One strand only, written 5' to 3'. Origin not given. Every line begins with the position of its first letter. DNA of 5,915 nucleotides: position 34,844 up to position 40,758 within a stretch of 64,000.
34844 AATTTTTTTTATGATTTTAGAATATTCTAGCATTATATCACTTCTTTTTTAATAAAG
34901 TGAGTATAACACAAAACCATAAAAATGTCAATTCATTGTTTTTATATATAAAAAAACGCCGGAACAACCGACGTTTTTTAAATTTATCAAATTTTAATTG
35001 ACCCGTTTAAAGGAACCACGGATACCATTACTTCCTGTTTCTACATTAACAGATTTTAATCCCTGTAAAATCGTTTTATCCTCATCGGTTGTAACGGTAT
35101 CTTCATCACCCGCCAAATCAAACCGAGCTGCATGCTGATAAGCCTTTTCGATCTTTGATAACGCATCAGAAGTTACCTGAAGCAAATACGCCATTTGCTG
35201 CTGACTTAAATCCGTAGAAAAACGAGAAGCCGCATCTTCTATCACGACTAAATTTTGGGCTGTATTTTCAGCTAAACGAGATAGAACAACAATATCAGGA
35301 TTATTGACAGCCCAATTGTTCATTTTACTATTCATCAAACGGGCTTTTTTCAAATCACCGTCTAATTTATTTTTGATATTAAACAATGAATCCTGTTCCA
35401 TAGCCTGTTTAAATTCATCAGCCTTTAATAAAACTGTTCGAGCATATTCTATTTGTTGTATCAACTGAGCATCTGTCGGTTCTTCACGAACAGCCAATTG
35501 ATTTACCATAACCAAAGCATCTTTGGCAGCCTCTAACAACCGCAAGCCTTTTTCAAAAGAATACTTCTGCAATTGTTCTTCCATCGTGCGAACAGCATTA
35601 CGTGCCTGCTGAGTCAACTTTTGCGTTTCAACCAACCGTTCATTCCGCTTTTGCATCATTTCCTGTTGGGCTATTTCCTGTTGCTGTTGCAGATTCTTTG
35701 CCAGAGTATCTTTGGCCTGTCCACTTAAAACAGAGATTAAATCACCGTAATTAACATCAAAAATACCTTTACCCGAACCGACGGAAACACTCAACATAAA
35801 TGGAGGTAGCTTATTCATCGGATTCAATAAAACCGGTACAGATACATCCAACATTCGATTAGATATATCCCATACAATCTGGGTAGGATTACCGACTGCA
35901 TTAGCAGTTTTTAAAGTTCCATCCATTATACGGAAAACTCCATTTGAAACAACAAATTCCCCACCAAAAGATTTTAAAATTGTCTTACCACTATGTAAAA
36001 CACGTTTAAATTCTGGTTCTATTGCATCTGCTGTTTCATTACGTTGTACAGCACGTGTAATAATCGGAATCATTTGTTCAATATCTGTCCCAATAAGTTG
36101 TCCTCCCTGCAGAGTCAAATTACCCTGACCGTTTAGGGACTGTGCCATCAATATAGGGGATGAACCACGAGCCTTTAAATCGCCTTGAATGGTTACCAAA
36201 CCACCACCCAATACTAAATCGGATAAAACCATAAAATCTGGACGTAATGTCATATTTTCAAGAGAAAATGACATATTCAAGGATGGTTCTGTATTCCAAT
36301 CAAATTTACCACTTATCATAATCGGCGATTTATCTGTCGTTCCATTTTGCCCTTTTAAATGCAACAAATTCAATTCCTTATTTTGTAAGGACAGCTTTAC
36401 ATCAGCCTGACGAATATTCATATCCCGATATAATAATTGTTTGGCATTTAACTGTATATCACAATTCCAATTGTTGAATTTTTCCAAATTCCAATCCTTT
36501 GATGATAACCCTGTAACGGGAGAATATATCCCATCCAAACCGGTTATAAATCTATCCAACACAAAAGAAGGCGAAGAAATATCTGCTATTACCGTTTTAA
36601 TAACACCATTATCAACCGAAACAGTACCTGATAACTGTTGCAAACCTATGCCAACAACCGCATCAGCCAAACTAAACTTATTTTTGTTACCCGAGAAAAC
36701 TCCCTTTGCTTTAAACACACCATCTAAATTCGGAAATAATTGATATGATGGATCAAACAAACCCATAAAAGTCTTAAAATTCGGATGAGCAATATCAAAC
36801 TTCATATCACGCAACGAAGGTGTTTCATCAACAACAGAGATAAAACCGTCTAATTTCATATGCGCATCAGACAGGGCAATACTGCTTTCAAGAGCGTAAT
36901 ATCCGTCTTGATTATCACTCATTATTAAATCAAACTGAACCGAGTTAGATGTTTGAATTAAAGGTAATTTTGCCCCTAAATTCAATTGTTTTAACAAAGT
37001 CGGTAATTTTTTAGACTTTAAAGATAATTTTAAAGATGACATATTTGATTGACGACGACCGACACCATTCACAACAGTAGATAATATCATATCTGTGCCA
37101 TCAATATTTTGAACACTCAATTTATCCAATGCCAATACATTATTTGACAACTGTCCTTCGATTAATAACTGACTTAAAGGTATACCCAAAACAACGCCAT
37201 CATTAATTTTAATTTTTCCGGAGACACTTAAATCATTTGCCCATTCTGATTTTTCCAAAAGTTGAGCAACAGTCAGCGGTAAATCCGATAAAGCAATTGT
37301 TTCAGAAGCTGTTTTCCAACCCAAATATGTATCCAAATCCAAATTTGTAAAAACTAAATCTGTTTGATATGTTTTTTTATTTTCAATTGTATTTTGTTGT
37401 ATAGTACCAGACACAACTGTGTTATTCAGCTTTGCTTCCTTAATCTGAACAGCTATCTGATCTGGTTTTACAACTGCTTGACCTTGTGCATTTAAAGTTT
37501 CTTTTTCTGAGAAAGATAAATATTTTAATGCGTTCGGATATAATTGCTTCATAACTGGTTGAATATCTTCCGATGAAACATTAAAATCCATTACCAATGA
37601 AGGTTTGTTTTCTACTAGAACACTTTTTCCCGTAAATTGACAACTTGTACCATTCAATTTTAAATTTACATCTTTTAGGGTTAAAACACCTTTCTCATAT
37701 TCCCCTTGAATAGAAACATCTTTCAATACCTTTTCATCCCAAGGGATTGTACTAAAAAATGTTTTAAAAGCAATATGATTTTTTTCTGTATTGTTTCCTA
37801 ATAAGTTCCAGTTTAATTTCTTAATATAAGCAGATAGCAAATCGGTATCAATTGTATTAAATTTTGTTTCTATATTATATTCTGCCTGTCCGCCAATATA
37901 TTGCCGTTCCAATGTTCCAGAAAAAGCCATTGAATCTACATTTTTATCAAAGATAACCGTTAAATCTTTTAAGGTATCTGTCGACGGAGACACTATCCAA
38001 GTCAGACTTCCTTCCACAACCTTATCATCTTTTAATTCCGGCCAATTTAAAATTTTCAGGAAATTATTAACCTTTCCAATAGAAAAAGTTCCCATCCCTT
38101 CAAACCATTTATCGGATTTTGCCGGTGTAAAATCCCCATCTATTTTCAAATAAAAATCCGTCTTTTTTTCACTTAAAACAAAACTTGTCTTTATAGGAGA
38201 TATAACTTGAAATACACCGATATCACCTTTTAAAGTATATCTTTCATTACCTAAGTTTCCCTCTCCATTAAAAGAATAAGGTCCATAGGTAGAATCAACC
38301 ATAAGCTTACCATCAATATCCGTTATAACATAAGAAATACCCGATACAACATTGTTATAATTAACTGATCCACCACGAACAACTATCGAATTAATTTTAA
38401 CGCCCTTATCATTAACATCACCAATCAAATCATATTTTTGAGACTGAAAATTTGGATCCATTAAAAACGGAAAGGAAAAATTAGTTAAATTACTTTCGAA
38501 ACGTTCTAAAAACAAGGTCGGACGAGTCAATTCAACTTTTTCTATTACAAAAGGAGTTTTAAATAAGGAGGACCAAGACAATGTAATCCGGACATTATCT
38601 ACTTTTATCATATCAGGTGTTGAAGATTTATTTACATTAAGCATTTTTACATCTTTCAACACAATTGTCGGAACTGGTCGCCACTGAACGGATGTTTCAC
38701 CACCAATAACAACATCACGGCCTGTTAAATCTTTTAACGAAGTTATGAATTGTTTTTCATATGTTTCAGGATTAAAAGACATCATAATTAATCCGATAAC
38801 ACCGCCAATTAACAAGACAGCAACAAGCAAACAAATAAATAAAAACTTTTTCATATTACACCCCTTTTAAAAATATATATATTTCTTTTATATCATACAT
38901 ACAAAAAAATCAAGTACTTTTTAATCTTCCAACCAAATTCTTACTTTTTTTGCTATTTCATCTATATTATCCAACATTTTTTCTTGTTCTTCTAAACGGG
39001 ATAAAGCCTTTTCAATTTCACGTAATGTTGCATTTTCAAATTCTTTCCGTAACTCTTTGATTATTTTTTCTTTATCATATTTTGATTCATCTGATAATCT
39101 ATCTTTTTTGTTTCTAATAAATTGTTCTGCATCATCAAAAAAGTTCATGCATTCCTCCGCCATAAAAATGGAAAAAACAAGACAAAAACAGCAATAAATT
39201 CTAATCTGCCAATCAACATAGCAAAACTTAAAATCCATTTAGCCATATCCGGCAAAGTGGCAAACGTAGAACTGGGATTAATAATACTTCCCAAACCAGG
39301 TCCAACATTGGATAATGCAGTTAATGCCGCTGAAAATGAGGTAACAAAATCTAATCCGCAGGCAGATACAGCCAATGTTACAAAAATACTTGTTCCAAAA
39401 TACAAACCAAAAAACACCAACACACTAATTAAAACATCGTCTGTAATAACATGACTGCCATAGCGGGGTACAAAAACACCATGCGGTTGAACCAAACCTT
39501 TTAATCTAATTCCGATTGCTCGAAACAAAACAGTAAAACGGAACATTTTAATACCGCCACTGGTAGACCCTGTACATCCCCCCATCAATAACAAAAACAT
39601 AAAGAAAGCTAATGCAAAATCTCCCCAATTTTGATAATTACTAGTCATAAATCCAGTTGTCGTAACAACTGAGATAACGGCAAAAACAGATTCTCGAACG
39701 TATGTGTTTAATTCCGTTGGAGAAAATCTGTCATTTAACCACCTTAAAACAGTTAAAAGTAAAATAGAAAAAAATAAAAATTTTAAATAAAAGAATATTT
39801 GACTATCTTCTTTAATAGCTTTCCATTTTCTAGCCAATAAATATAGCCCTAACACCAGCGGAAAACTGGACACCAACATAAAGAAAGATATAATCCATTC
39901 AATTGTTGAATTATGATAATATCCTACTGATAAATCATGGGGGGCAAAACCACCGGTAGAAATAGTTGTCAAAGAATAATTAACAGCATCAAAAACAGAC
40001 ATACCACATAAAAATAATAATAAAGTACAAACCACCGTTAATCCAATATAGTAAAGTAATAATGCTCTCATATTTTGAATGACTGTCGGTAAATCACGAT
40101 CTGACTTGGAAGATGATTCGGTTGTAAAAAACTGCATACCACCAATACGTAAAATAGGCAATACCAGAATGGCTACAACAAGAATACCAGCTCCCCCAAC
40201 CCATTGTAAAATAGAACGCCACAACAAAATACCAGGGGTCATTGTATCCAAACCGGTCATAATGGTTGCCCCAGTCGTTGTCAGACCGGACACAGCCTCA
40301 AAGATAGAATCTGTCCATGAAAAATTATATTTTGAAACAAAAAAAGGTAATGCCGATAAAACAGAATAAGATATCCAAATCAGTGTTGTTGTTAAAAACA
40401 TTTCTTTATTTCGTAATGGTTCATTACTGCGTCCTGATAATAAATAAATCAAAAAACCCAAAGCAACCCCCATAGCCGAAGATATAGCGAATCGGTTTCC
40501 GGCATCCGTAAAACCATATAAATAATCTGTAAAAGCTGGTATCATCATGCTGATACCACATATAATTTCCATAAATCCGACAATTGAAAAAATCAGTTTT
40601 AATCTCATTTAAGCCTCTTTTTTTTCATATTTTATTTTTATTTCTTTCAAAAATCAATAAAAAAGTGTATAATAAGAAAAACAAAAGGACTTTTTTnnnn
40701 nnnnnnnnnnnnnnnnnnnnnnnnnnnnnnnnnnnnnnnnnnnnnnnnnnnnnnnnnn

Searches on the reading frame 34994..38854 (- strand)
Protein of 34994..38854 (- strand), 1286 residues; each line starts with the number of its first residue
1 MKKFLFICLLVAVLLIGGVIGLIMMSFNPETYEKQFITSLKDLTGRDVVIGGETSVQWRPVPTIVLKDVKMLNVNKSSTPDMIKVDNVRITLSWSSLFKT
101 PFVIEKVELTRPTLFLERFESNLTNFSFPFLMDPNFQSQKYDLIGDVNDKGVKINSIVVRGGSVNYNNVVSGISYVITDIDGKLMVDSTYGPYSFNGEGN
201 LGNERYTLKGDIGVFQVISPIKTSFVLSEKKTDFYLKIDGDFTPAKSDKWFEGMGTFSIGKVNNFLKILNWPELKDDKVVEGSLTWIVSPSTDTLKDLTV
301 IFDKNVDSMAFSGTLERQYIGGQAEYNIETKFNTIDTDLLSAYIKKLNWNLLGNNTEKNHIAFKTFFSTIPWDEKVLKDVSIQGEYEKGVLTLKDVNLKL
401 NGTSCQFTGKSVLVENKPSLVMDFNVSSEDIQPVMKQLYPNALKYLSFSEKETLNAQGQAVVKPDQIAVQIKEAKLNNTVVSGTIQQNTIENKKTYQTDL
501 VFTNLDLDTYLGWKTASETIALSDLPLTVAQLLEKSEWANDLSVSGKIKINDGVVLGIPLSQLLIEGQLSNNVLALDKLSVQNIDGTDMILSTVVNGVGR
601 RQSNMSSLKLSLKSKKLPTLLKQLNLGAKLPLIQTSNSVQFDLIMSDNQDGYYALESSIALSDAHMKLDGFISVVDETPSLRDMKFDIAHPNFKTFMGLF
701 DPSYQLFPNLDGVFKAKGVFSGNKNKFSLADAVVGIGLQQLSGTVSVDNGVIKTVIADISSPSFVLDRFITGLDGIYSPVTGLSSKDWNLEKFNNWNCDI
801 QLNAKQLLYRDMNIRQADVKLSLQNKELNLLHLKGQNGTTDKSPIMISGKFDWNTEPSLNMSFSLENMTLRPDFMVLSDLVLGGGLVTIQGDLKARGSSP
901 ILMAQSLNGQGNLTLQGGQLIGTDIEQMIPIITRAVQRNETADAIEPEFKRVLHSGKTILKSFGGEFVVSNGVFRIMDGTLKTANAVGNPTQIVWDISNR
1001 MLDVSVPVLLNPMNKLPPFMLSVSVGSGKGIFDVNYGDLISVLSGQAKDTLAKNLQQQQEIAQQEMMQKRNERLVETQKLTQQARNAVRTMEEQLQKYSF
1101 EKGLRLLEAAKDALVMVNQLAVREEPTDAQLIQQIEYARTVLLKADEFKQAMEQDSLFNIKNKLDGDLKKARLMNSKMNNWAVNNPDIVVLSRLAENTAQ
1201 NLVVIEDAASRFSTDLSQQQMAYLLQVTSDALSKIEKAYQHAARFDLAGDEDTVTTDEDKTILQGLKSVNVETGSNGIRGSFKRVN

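Call 64: search_protein_families(library=pfam, proteins=[window:34994-38854:-], max_evalue=0.00001)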
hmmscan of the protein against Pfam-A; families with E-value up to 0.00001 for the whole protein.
window:34994-38854:- (1286 aa): 2 families
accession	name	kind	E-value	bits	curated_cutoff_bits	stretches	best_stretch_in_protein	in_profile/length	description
PF05170.20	AsmA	-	2.1e-20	73.5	29.8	1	2-192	5-195/607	AsmA family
PF05359.17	DUF748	-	4.8e-10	38.6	50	1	12-185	20-185/1037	Domain of Unknown Function (DUF748)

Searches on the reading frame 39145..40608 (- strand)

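Call 64: search_protein_families(library=pfam, proteins=[window:39145-40608:-], max_evalue=0.00001)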
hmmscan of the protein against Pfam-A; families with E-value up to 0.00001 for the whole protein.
window:39145-40608:- (487 aa): 1 family
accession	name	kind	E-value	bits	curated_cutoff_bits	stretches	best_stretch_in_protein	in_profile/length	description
PF02386.22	TrkH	-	1.3e-59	202.5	27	1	39-479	4-491/502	Cation transport protein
